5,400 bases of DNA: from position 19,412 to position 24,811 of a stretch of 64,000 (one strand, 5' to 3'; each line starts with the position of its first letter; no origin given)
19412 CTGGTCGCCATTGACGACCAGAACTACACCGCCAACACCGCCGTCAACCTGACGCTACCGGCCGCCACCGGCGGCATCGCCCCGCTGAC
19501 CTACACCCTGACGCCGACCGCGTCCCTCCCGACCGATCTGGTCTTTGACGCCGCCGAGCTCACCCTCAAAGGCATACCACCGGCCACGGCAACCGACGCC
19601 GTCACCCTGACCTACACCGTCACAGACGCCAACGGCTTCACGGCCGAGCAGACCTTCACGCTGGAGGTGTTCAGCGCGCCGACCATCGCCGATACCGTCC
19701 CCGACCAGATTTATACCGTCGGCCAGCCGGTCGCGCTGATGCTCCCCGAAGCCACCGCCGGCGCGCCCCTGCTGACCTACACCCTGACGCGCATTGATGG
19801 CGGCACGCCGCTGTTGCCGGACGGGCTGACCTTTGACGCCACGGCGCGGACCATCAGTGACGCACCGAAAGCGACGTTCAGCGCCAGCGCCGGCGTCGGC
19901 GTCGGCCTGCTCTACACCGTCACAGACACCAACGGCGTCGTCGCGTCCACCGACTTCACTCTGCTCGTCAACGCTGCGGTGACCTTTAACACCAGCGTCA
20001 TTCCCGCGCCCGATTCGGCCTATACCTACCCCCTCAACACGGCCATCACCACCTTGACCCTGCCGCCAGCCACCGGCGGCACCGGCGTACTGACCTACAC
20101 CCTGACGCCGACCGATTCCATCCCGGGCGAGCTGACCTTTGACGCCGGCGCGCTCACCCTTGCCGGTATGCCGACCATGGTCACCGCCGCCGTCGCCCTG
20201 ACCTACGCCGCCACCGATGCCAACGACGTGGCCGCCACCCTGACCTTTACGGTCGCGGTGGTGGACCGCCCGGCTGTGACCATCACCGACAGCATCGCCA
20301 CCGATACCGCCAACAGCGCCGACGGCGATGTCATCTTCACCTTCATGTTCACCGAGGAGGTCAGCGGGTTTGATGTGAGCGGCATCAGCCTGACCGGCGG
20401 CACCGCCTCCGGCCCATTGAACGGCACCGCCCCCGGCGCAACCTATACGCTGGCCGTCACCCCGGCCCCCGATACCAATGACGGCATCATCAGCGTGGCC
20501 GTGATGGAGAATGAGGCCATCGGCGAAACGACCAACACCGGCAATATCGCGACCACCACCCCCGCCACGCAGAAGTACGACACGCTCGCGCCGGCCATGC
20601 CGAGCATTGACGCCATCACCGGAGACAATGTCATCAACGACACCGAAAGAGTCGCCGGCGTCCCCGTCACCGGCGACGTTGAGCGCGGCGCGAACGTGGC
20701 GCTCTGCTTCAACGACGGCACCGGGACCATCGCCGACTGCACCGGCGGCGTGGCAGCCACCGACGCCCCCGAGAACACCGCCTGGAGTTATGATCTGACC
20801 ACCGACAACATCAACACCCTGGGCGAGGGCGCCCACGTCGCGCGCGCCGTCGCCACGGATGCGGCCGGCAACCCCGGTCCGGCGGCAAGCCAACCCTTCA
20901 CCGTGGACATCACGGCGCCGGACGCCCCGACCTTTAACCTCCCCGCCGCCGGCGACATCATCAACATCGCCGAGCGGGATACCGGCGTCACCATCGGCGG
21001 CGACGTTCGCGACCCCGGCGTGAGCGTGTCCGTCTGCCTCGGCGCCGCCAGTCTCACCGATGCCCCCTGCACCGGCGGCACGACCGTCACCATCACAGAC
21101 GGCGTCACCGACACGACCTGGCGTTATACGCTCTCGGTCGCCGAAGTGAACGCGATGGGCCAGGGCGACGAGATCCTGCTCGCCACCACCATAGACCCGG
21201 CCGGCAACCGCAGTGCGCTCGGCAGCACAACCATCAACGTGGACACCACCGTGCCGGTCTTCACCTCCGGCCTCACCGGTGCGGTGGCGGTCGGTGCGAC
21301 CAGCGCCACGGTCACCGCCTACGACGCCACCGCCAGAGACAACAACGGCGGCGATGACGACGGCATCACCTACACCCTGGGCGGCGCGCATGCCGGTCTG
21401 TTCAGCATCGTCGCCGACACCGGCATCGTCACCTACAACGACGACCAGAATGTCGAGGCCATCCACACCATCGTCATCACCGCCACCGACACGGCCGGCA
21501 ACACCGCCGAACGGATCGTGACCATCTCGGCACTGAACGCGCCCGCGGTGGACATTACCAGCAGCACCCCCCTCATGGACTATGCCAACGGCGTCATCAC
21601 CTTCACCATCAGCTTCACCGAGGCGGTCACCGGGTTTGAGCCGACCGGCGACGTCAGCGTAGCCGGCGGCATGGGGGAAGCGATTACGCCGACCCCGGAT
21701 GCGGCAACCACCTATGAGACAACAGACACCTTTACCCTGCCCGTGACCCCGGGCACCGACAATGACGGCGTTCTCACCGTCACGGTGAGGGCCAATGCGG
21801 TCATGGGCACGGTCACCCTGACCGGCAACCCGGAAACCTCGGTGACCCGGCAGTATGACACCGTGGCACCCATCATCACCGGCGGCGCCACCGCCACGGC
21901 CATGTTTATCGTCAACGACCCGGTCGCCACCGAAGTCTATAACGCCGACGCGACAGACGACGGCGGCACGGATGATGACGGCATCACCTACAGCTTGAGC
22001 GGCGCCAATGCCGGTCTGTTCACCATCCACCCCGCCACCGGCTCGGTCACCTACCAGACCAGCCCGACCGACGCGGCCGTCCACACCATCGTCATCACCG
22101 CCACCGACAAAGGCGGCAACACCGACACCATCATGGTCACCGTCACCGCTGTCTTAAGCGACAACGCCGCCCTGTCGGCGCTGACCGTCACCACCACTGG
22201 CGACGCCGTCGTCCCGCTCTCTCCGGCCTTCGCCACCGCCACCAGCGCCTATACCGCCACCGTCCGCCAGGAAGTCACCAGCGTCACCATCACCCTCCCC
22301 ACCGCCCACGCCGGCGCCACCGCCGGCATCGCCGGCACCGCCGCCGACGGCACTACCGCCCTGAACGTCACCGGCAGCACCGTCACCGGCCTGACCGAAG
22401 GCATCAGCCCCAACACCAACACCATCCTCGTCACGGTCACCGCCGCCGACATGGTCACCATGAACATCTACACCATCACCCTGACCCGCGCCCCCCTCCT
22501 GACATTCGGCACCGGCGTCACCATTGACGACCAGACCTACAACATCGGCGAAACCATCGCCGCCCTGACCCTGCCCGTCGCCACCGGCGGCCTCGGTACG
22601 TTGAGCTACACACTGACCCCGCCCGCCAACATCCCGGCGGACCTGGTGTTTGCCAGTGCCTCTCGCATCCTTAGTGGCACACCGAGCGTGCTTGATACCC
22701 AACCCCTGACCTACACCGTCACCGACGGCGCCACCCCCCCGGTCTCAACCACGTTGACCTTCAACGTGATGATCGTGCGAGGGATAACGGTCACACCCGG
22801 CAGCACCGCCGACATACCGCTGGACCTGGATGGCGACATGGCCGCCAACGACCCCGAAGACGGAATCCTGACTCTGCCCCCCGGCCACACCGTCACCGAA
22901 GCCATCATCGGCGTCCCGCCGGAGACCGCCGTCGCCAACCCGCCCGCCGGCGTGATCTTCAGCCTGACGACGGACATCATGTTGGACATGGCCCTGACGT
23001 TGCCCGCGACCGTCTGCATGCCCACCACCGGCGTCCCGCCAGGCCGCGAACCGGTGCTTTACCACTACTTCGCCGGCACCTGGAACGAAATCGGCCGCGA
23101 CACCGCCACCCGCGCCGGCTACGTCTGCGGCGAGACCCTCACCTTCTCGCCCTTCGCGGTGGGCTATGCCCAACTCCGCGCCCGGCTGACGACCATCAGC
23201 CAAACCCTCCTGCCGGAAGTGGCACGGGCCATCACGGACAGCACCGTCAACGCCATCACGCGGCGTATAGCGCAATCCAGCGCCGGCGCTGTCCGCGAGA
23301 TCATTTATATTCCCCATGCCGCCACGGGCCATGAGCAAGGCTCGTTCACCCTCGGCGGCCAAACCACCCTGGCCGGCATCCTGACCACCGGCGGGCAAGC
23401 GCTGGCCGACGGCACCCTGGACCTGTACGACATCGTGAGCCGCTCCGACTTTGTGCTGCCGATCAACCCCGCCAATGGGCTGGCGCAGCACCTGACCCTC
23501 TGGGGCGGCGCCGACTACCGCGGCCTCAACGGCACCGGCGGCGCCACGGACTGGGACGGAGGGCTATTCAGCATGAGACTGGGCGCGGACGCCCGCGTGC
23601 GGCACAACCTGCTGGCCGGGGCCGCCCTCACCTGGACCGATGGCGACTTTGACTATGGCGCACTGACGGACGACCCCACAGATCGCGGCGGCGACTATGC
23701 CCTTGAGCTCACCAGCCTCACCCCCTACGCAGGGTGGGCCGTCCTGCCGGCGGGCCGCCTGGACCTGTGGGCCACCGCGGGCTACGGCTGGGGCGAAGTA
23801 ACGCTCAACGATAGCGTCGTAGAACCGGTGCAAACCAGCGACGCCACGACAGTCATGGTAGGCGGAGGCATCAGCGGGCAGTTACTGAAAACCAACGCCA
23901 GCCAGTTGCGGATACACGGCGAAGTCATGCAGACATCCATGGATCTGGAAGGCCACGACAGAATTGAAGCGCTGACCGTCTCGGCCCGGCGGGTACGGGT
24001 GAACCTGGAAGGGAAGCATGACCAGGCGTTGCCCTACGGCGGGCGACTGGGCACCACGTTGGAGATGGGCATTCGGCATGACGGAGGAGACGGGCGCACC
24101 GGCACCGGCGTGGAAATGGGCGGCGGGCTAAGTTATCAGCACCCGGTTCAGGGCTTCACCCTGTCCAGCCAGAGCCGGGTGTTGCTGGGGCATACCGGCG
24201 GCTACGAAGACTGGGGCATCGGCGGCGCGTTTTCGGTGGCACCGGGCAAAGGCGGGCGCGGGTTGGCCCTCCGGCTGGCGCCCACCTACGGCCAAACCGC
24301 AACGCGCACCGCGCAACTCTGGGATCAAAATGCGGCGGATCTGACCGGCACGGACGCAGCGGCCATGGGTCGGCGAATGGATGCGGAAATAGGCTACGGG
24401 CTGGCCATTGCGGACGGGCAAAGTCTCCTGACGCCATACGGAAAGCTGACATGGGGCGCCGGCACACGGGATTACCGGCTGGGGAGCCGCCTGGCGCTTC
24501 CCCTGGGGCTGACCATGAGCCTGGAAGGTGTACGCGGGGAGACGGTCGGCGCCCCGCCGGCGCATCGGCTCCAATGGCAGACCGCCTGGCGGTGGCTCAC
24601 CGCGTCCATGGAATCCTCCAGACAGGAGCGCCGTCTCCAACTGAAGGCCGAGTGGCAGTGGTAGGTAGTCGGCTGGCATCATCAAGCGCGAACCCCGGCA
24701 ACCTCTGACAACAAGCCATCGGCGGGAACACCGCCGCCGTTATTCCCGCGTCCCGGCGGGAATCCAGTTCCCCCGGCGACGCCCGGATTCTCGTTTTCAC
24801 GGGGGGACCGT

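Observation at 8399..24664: A giant protein of about 5,400 aa combining Calx-beta, Ig and cadherin arrays with an autotransporter-like barrel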

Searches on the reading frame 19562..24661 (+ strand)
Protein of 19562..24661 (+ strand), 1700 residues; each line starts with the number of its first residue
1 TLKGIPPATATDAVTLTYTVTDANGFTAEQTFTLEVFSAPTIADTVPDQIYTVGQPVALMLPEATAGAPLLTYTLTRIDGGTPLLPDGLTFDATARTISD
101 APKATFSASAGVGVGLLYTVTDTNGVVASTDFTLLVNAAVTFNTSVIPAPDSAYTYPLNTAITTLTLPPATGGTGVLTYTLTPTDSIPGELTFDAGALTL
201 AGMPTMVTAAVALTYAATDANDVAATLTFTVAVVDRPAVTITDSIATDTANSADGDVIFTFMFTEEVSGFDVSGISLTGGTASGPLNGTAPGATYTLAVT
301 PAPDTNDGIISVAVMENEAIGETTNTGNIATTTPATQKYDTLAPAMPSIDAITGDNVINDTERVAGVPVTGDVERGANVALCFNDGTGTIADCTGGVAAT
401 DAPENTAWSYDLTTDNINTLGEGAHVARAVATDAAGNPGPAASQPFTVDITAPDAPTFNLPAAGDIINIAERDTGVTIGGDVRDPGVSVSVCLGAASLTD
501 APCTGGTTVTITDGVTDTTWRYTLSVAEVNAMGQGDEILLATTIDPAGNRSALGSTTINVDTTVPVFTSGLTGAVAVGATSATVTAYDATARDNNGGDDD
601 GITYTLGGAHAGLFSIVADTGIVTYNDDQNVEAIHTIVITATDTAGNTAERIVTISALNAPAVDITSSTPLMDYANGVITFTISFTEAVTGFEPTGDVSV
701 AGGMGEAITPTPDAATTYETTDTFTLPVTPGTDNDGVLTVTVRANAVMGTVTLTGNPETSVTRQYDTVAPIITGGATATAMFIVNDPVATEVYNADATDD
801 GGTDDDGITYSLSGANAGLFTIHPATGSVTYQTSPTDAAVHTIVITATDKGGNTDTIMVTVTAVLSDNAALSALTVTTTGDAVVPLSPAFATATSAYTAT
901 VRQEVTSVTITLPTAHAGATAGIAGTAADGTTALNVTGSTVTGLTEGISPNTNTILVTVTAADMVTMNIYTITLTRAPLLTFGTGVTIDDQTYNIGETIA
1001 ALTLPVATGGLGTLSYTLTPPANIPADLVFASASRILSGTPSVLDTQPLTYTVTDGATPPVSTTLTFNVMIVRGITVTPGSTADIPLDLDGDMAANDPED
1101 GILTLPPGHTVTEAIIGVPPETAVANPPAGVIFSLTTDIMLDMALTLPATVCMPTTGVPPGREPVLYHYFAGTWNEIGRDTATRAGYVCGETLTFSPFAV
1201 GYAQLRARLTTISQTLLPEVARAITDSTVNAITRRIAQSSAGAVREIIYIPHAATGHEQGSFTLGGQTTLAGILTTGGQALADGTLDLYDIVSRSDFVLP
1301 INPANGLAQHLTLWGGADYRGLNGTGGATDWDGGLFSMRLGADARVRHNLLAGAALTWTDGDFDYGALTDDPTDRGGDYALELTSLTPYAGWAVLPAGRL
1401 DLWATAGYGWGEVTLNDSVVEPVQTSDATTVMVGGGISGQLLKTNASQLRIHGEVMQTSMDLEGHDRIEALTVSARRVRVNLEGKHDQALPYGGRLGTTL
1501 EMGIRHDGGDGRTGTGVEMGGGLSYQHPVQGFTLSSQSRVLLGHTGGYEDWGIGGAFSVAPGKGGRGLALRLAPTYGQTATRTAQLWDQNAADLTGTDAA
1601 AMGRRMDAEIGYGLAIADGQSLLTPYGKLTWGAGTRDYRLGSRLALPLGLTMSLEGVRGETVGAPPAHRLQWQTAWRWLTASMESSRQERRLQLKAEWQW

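Call 75: find_homologous_proteins(query=window:19562-24661:+, region=1201-1700, max_evalue=1e-20)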
Query window:19562-24661:+, residues 1201-1700 (500 aa): 351 proteins with E <= 1e-20 among 8000 candidates; the best 120 are listed.
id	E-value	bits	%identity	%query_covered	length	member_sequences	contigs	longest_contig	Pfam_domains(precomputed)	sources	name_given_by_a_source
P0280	2.2e-201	688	69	94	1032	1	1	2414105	PF00028.24,PF03797.26,PF19078.7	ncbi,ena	-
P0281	4.4e-199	681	68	94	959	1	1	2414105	-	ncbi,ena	-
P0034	8.7e-199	680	68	94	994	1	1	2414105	PF05345.19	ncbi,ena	-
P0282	3.4e-198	678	68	96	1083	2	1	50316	PF03797.26,PF19078.7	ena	-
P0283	9.0e-198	676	68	94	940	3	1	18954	-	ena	-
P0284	8.9e-197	673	68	94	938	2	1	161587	-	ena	-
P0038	1.1e-139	485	55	95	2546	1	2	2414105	PF12733.14,PF03160.21,PF00028.24,PF05345.19,PF00041.28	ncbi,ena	-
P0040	5.9e-116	406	47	98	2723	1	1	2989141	PF03160.21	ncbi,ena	-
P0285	1.0e-115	406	47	98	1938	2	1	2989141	PF17766.8,PF03797.26,PF05345.19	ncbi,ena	-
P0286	2.0e-114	401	47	98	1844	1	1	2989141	PF17766.8,PF03797.26,PF05345.19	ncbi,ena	-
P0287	1.6e-112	395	47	98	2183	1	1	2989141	PF03160.21,PF03797.26,PF05345.19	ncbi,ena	-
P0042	3.5e-112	394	47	92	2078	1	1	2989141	PF03160.21,PF17766.8,PF03797.26,PF05345.19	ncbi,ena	-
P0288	3.6e-111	391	45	98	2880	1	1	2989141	PF05959.17,PF05345.19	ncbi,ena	-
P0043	4.5e-111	390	47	93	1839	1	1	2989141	PF02494.23,PF03797.26,PF05345.19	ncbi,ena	-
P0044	1.9e-108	382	45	97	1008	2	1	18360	PF13855.13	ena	-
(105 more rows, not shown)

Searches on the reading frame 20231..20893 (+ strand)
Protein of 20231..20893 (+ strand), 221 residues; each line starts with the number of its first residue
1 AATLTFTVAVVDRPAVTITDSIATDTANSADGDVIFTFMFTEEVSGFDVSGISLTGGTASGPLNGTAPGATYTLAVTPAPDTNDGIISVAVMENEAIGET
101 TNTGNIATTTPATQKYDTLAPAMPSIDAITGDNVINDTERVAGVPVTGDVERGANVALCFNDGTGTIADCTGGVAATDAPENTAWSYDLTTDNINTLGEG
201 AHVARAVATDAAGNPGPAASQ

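Call 24: search_protein_families(library=pfam, proteins=[window:20231-20893:+], max_evalue=1)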
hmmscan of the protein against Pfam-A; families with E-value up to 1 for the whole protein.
window:20231-20893:+ (221 aa): 2 families
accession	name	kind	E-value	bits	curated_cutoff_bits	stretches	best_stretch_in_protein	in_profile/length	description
PF19078.6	Big_12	-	2.9e-09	37.5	27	1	13-108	4-95/102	Bacterial Ig-like domain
PF15136.11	UPF0449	-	0.15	13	27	0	9-43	5-39/98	Uncharacterised protein family UPF0449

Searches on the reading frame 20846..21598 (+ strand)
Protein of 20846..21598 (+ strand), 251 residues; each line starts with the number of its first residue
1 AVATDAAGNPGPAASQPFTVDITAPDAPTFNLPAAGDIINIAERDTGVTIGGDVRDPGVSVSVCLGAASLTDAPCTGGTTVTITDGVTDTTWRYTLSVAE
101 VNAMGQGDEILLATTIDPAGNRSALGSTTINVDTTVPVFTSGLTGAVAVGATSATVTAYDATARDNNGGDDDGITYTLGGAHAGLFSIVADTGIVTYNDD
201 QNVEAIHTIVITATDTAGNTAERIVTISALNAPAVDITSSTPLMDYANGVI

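Call 24: search_protein_families(library=pfam, proteins=[window:20846-21598:+], max_evalue=1)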
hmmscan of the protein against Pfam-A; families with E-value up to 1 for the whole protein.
window:20846-21598:+ (251 aa): 3 families
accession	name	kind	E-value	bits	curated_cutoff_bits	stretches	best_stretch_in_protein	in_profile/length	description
PF19077.6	Big_13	-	0.00014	22.7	27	2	190-223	59-93/102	Bacterial Ig-like domain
PF00028.23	Cadherin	-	0.0022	18.8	28.8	1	161-224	18-85/93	Cadherin domain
PF17963.7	Big_9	-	0.0024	19.1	23.6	1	148-227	6-88/89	Bacterial Ig domain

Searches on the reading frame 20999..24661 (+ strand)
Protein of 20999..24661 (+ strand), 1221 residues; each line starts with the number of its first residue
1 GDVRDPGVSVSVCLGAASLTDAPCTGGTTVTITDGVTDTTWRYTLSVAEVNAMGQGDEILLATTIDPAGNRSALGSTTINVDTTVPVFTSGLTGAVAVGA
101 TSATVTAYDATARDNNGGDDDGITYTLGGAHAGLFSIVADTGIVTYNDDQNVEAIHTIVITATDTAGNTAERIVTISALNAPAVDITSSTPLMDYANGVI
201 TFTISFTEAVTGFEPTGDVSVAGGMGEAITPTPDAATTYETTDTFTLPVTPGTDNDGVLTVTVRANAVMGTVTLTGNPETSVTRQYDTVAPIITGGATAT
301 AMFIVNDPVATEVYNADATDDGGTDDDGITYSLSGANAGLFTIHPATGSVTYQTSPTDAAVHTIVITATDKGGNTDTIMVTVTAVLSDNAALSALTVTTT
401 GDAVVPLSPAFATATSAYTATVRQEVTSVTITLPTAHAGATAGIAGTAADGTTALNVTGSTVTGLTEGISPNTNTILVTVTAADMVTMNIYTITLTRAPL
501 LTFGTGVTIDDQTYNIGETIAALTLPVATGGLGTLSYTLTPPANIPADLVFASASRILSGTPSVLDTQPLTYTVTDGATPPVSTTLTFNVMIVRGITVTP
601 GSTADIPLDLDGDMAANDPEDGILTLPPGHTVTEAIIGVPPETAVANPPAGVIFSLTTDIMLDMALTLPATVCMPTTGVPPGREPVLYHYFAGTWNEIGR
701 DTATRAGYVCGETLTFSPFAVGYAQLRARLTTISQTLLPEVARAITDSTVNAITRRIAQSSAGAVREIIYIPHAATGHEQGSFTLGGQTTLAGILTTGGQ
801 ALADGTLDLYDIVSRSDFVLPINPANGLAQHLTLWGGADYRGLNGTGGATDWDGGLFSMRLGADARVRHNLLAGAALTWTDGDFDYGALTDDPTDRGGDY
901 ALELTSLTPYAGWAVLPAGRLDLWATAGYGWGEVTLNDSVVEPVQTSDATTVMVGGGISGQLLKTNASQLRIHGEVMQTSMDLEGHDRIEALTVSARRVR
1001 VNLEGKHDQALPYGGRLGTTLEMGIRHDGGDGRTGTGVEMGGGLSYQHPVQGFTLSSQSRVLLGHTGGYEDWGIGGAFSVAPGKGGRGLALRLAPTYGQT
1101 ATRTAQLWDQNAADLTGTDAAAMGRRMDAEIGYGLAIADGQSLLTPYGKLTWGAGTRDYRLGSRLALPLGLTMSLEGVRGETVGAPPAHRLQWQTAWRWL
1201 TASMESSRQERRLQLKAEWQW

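Call 5: search_protein_families(library=pfam, proteins=[window:20999-24661:+], max_evalue=0.01)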
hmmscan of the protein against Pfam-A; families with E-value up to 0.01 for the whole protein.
window:20999-24661:+ (1221 aa): 5 families
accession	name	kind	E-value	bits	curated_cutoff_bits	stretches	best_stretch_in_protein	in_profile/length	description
PF03797.25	Autotransporter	-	1.1e-08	35.6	26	1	837-1035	4-208/255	Autotransporter beta-domain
PF00028.23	Cadherin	-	1.6e-08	35.3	28.8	1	306-383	8-91/93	Cadherin domain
PF12733.13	Cadherin-like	-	1.6e-07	32.1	24.2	1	392-497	1-88/89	Cadherin-like beta sandwich domain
PF05345.18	He_PIG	-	0.001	19.9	24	1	532-590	34-95/96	Putative Ig domain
PF13505.12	OMP_b-brl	-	0.0042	17.7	28.7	1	836-959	24-137/175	Outer membrane protein beta-barrel domain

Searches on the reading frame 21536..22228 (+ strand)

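Call 24: search_protein_families(library=pfam, proteins=[window:21536-22228:+], max_evalue=1)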
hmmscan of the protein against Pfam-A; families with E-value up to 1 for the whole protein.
window:21536-22228:+ (231 aa): 3 families
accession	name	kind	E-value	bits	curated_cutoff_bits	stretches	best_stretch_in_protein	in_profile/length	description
PF00028.23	Cadherin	-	4.6e-07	30.6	28.8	1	127-204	8-91/93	Cadherin domain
PF17963.7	Big_9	-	0.0025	19.1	23.6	1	125-204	14-89/89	Bacterial Ig domain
PF23785.1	DUF7171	-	0.0081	16.7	27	1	133-176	7-49/138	Protein of unknown function (DUF7171)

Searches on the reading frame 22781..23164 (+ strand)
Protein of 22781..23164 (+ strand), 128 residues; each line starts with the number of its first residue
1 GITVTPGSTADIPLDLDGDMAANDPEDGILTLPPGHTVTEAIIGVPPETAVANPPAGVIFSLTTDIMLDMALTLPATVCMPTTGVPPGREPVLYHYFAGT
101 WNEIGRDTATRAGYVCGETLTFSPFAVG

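Call 68: search_solved_structures(query=window:22781-23164:+, max_evalue=10)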
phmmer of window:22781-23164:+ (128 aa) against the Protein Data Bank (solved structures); distinct sequences matched with E-value up to 10: 1.
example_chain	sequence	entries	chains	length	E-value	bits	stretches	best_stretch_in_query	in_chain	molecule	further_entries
7m3w_A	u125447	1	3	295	0.6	13.5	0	90-123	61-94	Enoyl-CoA hydratase EchA15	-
